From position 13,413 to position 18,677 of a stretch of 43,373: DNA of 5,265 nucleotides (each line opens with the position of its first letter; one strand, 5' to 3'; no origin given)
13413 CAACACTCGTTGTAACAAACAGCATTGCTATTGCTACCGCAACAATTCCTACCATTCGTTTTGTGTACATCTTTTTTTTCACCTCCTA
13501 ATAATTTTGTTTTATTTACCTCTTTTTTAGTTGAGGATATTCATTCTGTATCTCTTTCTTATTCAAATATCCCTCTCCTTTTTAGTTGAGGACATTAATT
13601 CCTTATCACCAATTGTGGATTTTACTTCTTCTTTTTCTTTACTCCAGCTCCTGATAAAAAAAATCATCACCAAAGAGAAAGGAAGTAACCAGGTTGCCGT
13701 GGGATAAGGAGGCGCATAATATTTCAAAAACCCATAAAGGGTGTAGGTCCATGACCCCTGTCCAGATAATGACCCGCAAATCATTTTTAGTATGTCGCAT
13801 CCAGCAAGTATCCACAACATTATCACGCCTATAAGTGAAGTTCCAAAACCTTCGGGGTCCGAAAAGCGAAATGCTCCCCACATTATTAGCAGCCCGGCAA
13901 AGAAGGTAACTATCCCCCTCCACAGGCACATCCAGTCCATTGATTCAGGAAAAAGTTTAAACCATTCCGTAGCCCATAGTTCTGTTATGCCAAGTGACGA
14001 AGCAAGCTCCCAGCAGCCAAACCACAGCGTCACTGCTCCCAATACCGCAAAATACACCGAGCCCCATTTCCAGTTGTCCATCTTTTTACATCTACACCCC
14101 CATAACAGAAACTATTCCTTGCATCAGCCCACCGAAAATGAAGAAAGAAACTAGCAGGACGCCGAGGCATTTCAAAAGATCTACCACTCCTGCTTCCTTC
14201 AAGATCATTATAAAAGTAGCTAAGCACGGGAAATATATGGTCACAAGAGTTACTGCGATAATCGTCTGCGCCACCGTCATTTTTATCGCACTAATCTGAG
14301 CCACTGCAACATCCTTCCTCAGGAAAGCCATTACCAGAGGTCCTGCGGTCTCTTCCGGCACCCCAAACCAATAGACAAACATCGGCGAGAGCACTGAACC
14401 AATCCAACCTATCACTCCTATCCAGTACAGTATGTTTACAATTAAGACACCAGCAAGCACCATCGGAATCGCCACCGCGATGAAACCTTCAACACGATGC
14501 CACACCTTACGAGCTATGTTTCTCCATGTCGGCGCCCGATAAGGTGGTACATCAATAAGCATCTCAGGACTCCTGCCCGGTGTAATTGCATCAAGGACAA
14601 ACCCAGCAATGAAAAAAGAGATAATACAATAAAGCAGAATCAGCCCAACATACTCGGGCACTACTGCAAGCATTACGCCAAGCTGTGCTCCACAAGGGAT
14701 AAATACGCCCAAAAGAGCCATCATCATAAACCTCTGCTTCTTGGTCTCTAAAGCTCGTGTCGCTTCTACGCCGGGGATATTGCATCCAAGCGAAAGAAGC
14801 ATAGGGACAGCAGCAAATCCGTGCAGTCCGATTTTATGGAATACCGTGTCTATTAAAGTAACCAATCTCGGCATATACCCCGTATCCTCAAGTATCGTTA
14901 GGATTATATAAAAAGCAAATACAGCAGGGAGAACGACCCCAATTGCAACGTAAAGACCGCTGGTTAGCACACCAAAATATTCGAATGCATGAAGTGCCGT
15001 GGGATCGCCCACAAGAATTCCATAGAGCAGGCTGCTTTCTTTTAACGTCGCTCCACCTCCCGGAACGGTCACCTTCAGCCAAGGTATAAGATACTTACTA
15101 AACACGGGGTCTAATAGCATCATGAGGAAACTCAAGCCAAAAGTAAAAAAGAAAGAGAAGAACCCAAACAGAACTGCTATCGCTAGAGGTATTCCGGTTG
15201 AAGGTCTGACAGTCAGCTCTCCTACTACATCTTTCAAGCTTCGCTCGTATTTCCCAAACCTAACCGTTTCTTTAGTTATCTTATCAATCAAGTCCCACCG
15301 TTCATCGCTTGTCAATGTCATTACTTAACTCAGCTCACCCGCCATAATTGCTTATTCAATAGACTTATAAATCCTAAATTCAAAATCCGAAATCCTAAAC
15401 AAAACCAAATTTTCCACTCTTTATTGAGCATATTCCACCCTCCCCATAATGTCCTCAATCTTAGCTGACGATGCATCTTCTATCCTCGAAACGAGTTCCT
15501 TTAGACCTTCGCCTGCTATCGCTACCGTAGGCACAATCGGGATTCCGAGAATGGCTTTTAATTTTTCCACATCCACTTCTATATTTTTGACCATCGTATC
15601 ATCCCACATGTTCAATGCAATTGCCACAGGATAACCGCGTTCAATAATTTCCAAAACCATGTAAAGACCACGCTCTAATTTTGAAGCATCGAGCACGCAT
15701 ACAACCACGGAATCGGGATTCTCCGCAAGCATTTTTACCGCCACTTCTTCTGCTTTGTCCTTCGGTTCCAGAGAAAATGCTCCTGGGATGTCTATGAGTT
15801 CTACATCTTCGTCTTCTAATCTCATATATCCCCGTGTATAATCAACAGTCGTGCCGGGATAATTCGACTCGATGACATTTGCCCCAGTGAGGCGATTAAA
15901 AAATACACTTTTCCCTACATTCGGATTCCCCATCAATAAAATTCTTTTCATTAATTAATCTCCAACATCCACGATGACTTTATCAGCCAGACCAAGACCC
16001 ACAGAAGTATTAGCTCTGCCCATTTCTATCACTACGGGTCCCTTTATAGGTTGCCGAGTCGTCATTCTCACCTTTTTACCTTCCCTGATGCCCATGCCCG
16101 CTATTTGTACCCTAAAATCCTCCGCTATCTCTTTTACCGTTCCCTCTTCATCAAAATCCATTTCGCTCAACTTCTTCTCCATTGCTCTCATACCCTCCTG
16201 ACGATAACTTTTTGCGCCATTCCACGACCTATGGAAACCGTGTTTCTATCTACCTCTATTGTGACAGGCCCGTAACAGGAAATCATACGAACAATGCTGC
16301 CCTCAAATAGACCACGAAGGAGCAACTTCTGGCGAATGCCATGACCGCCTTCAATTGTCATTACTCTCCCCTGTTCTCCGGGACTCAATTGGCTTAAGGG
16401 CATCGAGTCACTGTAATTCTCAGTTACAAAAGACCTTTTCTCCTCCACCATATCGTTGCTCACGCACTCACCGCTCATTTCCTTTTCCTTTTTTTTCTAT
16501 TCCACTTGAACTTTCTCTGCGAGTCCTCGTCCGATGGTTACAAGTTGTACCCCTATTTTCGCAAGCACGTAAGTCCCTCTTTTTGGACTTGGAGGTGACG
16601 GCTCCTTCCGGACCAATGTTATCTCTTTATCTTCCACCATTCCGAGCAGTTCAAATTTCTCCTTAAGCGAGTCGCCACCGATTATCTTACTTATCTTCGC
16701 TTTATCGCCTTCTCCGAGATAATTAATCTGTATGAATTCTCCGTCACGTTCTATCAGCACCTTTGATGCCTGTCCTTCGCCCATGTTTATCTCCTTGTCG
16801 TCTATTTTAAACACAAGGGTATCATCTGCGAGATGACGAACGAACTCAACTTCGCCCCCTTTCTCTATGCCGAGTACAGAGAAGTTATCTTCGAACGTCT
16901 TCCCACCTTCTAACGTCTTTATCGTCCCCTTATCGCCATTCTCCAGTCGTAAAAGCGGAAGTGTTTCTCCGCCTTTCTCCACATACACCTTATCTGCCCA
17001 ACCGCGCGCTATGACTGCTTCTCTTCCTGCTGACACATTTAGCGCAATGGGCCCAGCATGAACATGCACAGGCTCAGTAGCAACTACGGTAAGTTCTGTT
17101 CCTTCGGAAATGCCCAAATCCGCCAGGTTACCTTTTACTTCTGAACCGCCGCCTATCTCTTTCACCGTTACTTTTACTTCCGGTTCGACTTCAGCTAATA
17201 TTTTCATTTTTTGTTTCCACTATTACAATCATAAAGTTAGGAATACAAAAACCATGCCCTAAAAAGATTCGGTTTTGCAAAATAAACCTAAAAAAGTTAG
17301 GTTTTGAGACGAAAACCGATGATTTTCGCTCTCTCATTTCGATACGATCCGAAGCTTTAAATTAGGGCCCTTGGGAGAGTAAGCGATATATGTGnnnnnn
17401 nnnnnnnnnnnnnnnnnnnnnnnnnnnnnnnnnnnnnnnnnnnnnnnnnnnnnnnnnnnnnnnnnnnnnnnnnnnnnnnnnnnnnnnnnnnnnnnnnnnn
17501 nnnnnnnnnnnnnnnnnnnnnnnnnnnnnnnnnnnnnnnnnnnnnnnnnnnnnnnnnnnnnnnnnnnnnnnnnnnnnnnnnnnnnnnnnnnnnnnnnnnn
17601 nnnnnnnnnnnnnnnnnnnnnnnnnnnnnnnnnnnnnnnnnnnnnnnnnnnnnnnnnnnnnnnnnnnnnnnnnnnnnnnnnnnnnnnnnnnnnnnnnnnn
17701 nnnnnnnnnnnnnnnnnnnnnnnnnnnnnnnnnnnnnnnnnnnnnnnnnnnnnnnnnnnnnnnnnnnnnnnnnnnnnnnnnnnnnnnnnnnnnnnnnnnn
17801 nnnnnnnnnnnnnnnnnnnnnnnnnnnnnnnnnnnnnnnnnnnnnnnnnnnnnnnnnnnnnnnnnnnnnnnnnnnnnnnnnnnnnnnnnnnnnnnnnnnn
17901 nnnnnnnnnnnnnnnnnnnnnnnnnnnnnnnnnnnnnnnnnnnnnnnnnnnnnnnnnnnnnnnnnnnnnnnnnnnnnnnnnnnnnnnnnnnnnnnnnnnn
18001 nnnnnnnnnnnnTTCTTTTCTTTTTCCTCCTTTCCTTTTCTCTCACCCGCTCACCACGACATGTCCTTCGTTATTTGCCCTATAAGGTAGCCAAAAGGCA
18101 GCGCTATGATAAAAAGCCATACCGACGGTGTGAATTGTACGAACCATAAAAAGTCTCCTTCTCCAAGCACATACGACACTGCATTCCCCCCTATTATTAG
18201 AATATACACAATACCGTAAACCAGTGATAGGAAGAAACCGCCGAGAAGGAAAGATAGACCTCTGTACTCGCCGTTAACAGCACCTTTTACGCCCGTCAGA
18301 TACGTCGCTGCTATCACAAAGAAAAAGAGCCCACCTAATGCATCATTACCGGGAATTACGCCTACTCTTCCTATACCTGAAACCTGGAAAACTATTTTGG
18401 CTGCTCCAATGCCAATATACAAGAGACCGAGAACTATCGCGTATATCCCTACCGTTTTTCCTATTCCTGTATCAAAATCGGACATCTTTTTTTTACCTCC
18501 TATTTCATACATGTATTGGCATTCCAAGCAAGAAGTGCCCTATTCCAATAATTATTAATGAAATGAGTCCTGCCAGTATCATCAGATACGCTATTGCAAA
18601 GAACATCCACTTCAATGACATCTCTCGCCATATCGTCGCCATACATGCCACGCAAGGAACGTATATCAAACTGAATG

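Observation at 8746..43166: System-level call: a ~34-kb co-regulated metal/tetrapyrrole capture island built largely from uncharacterised surface and cytoplasmic parts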

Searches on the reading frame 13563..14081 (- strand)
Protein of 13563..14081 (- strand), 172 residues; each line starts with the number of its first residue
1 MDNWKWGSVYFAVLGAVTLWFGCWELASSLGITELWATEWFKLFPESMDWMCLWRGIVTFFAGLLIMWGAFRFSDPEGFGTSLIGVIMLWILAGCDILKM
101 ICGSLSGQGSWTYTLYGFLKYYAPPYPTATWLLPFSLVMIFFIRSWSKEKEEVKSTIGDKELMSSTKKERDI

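Call 6: search_protein_families(library=pfam, proteins=[window:13563-14081:-], max_evalue=0.01)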
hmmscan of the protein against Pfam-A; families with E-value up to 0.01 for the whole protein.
window:13563-14081:- (172 aa): 0 families

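Call 51: search_protein_families(library=ncbifam, proteins=[window:13563-14081:-], max_evalue=0.01)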
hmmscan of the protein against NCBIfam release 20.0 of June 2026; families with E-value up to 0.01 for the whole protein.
window:13563-14081:- (172 aa): 0 families

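Call 55: search_protein_families(library=pfam, proteins=[window:13563-14081:-], max_evalue=5)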
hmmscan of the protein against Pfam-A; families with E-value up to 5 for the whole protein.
window:13563-14081:- (172 aa): 1 family
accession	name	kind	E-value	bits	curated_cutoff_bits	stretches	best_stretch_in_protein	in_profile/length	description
PF25612.1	DUF7940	-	1.1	10.3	27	1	4-65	10-57/63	Family of unknown function (DUF7940)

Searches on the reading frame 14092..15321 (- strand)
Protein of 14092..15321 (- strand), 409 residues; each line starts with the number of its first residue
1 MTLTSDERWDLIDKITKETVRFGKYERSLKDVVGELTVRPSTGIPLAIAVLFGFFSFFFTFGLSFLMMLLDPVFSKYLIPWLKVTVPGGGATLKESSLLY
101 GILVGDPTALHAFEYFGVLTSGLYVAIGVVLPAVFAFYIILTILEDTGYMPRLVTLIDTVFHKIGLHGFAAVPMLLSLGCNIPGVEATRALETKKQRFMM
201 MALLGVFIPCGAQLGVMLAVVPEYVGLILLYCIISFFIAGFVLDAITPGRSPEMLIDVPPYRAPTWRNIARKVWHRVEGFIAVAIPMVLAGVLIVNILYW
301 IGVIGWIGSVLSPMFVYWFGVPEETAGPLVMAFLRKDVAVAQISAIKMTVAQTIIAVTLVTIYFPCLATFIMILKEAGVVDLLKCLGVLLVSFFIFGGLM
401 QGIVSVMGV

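Call 6: search_protein_families(library=pfam, proteins=[window:14092-15321:-], max_evalue=0.01)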
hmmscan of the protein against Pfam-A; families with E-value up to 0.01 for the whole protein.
window:14092-15321:- (409 aa): 2 families
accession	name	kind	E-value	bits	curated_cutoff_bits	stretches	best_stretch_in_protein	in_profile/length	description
PF07670.19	Gate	-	1.6e-29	102.9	29.6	2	129-220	3-100/104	Nucleoside recognition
PF07664.17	FeoB_C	-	1.4e-11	44.4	26.6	1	228-276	4-54/54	Ferrous iron transport protein B C terminus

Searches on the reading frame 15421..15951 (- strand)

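Call 6: search_protein_families(library=pfam, proteins=[window:15421-15951:-], max_evalue=0.01)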
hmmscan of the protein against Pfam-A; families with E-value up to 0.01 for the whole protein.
window:15421-15951:- (176 aa): 6 families
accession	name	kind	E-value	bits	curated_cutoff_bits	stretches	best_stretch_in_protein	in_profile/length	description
PF02421.24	FeoB_N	-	1.6e-49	167.8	27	1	3-156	2-155/156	Ferrous iron transport protein B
PF01926.29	MMR_HSR1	-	3.4e-21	75.9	21.9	1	3-114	1-112/113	50S ribosome-binding GTPase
PF04548.22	AIG1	-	1.4e-07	31.5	27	1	2-103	1-107/212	AIG1 family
PF00350.29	Dynamin_N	-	1.8e-05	25.3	27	0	45-91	98-140/168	Dynamin family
PF09439.16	SRPRB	-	0.00035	20.4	25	1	2-64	4-62/178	Signal recognition particle receptor beta subunit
PF03193.22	RsgA_GTPase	-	0.0019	18.5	30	0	3-28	108-133/174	RsgA GTPase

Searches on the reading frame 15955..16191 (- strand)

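Call 6: search_protein_families(library=pfam, proteins=[window:15955-16191:-], max_evalue=0.01)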
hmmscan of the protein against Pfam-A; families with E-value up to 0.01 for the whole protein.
window:15955-16191:- (78 aa): 1 family
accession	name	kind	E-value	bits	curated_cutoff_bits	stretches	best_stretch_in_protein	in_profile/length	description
PF04023.20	FeoA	-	5.8e-12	46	23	1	7-75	2-73/74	FeoA domain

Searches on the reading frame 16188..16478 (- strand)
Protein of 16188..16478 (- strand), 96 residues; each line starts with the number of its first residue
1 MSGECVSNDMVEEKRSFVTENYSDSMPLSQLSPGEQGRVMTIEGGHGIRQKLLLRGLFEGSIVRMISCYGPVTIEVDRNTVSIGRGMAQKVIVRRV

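Call 6: search_protein_families(library=pfam, proteins=[window:16188-16478:-], max_evalue=0.01)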
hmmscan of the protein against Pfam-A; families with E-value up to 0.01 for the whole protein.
window:16188-16478:- (96 aa): 1 family
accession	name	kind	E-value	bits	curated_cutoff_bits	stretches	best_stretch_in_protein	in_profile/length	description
PF04023.20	FeoA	-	1.7e-15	57.3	23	1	26-94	1-73/74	FeoA domain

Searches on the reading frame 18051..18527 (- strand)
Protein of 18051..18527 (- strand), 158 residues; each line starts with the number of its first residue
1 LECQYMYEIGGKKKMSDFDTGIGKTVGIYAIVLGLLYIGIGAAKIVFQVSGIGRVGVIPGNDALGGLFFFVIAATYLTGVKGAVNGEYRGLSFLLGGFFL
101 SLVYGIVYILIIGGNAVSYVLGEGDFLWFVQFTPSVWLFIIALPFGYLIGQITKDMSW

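Call 34: search_protein_families(library=pfam, proteins=[window:18051-18527:-], max_evalue=0.01)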
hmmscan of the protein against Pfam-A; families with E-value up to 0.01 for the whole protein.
window:18051-18527:- (158 aa): 0 families

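Call 55: search_protein_families(library=pfam, proteins=[window:18051-18527:-], max_evalue=5)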
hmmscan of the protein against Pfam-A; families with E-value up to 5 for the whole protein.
window:18051-18527:- (158 aa): 0 families
